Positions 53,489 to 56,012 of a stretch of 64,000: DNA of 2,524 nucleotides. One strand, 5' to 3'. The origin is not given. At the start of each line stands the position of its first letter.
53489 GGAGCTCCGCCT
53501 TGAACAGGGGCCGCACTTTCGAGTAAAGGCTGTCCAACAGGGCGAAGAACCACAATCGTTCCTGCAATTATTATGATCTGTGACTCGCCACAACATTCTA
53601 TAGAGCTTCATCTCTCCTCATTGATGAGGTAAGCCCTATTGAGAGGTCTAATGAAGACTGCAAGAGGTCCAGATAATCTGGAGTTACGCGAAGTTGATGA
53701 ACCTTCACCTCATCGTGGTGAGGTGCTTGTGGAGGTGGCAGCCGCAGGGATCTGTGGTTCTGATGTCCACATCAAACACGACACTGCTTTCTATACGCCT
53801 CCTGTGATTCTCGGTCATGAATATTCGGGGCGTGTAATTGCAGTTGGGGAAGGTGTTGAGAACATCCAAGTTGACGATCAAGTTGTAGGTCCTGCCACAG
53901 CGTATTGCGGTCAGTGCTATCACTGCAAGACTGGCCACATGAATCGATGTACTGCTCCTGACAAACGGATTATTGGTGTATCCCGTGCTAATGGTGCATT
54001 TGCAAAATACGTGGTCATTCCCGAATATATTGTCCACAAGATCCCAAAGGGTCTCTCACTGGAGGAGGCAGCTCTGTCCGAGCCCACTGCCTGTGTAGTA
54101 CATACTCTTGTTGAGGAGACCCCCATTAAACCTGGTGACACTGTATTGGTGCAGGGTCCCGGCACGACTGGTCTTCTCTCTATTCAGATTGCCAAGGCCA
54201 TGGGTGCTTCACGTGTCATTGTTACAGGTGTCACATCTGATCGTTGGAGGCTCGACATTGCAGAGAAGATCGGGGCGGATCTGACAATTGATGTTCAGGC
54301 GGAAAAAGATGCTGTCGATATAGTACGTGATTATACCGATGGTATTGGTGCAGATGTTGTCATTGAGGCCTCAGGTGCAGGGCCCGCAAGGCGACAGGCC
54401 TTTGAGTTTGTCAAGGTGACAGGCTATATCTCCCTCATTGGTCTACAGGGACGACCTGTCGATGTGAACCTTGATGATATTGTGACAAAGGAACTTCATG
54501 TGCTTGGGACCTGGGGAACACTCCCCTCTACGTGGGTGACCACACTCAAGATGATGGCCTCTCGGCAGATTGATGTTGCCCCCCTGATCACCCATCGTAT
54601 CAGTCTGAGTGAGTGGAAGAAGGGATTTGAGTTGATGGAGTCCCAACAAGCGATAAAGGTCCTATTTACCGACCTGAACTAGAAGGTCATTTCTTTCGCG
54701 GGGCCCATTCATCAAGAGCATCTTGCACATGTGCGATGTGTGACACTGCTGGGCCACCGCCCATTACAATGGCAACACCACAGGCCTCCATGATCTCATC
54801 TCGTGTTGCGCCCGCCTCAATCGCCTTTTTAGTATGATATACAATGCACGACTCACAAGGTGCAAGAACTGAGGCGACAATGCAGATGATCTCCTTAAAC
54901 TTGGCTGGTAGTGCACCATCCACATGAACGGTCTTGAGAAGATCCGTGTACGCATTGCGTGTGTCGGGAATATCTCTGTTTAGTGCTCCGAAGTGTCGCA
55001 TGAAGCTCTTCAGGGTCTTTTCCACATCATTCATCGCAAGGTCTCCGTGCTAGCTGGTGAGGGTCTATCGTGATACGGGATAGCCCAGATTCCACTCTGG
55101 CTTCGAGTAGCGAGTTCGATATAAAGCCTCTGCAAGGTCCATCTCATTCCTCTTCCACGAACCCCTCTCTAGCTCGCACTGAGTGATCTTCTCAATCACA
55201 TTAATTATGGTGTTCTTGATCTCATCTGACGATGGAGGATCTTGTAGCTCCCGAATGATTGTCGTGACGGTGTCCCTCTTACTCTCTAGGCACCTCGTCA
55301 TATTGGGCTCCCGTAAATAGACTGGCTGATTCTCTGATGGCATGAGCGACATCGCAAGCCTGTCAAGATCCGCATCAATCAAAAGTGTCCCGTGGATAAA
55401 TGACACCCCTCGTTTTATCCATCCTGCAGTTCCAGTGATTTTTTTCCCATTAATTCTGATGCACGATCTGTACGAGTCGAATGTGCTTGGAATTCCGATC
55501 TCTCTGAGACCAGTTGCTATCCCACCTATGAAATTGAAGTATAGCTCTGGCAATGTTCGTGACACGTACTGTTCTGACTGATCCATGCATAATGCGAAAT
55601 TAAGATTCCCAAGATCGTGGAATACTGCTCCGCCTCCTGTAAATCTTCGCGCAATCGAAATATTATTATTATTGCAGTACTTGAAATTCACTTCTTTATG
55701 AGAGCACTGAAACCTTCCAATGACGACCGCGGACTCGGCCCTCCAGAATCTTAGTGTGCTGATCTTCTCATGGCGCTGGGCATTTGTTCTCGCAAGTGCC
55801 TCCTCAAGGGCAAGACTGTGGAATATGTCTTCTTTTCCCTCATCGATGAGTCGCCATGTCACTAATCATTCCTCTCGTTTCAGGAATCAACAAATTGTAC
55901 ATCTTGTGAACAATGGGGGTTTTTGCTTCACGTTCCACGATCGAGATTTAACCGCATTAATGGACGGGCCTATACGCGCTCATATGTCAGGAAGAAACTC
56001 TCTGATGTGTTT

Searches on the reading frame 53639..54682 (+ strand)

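Call 8: search_protein_families(library=pfam, proteins=[window:53639-54682:+], max_evalue=0.001)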
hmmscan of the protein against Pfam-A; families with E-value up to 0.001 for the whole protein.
window:53639-54682:+ (347 aa): 4 families
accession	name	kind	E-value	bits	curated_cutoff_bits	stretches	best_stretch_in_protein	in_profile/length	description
PF08240.17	ADH_N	-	4.2e-29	101.3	23.5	1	26-137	2-104/104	Alcohol dehydrogenase GroES-like domain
PF00107.32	ADH_zinc_N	-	2.5e-28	99.1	31.8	1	178-307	3-128/129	Zinc-binding dehydrogenase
PF16912.11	Glu_dehyd_C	-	8e-13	48.8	34.9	1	167-341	32-207/211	Glucose dehydrogenase C-terminus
PF13602.12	ADH_zinc_N_2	-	0.00086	20.7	27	0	211-338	1-128/134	Zinc-binding dehydrogenase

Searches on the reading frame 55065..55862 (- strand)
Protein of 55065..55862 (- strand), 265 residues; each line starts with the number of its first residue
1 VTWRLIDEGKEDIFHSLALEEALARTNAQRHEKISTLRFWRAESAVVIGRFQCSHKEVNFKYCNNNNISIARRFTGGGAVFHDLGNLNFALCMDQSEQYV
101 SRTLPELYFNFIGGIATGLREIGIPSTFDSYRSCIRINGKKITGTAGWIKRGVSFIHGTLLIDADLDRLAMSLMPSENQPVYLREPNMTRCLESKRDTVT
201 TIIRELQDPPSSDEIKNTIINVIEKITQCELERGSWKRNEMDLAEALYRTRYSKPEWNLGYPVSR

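Call 9: search_protein_families(library=pfam, proteins=[window:55065-55862:-], max_evalue=0.001)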
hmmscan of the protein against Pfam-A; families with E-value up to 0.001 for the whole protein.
window:55065-55862:- (265 aa): 2 families
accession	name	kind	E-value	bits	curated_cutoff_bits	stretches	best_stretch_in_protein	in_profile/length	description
PF21948.1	LplA-B_cat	-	1.7e-40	139.5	27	1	12-222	1-198/200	Lipoyl protein ligase A/B catalytic domain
PF03099.24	BPL_LplA_LipB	-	2.2e-05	24.8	21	1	52-163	5-131/133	Biotin/lipoate A/B protein ligase family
